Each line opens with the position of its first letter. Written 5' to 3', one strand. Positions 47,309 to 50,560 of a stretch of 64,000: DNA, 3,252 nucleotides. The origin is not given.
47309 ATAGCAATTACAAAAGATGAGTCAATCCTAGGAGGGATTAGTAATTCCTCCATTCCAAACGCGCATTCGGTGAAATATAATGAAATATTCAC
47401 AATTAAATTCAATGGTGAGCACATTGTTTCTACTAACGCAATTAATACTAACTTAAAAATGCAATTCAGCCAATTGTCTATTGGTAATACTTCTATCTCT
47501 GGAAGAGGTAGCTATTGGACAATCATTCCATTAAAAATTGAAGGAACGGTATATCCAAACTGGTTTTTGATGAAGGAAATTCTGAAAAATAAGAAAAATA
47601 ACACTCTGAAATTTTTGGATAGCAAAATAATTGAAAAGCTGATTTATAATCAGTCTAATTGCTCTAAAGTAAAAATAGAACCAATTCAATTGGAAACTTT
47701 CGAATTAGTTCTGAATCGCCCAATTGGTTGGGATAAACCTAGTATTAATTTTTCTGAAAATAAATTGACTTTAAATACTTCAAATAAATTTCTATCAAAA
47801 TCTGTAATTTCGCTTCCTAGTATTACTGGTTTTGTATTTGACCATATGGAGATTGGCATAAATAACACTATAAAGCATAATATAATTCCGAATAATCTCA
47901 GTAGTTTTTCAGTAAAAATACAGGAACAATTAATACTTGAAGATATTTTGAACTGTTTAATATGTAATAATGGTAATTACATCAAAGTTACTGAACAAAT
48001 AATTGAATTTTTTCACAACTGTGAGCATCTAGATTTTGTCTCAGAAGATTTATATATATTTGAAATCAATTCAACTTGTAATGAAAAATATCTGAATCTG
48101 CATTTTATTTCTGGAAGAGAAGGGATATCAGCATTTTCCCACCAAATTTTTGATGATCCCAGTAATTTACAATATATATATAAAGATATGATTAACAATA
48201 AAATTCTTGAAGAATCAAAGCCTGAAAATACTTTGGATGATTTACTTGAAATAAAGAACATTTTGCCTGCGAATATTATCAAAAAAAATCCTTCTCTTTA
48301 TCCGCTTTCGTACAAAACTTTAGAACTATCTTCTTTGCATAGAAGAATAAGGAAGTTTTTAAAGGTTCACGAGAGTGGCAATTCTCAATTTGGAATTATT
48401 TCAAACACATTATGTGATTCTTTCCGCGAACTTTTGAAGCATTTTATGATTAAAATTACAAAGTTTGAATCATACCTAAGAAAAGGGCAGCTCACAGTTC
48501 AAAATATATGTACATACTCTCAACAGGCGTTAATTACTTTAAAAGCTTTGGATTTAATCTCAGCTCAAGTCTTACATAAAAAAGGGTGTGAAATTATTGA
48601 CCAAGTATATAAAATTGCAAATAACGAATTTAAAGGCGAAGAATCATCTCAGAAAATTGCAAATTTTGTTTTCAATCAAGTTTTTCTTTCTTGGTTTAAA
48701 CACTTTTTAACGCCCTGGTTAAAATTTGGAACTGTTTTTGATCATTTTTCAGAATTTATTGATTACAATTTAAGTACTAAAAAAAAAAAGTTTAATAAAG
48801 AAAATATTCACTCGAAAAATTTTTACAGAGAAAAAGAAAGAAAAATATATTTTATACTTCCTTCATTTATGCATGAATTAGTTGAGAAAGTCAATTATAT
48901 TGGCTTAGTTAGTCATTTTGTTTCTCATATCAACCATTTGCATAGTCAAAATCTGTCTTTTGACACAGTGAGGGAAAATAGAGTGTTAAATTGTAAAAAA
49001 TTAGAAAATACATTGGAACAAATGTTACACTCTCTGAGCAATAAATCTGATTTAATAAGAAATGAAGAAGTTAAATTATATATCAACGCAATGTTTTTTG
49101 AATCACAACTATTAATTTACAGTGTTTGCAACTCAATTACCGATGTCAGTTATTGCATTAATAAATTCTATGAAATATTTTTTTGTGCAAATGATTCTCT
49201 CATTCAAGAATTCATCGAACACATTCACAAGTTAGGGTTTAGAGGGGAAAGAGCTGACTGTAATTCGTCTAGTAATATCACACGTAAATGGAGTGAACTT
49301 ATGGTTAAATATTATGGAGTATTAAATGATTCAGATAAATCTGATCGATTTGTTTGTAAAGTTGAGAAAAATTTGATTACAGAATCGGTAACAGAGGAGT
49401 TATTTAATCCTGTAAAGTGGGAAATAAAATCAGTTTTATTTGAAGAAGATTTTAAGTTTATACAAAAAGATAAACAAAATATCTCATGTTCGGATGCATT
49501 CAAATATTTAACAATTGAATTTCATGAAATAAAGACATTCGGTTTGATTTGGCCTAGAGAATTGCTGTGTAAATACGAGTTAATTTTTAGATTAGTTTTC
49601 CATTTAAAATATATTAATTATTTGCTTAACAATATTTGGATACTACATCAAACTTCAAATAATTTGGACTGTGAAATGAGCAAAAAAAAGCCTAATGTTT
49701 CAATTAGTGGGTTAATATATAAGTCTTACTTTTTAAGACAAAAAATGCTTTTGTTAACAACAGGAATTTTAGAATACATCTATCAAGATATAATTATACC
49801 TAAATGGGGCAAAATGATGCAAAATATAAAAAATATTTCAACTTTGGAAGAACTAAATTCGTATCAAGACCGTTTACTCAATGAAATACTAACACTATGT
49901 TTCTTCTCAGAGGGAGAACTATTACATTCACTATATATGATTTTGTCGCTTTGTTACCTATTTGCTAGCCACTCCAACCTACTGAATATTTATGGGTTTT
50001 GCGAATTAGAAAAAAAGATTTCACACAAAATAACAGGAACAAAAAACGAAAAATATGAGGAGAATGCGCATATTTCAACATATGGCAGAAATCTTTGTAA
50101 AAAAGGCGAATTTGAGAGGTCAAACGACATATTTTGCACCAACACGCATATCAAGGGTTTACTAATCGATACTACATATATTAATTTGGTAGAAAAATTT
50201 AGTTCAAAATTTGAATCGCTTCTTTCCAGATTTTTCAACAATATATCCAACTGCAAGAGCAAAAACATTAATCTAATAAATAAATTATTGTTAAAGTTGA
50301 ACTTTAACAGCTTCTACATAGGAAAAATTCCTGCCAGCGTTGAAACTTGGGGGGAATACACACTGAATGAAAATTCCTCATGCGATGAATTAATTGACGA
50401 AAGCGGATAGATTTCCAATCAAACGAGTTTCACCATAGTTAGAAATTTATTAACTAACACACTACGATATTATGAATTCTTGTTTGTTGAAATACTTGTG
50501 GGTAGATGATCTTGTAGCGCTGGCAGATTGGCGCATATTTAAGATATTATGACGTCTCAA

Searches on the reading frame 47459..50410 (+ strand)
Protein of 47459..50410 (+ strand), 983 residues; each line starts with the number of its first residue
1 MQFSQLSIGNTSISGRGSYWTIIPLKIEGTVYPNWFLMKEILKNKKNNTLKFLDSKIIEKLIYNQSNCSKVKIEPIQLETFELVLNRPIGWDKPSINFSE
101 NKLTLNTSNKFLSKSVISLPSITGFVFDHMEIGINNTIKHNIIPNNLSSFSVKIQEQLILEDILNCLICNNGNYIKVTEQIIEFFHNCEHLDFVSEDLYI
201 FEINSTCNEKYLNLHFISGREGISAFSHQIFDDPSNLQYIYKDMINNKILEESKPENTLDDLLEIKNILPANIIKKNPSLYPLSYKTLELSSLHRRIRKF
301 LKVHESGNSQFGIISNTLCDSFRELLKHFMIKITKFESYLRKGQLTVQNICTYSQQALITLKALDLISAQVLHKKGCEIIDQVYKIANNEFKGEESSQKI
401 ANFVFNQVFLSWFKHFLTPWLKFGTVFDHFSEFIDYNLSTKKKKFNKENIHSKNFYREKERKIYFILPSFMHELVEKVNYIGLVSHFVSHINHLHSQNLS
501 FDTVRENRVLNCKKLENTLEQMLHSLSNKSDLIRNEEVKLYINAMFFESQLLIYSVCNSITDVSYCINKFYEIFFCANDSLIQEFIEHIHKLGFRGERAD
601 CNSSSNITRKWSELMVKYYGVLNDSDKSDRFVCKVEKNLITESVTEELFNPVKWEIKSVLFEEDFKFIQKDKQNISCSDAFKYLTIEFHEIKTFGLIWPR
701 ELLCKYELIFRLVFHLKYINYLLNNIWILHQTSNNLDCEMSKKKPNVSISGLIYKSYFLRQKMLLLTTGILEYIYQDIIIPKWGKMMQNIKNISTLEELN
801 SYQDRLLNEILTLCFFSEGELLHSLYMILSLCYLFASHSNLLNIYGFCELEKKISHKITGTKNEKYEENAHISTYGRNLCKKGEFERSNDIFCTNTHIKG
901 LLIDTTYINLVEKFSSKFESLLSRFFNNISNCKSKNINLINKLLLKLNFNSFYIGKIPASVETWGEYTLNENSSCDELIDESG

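Call 27: search_protein_families(library=pfam, proteins=[window:47459-50410:+])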
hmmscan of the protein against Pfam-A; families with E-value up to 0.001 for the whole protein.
window:47459-50410:+ (983 aa): 1 family
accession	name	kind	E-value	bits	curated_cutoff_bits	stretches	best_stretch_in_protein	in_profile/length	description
PF04130.18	GCP_C_terminal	-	3.1e-26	93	25.8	1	658-953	87-309/309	Gamma tubulin complex component C-terminal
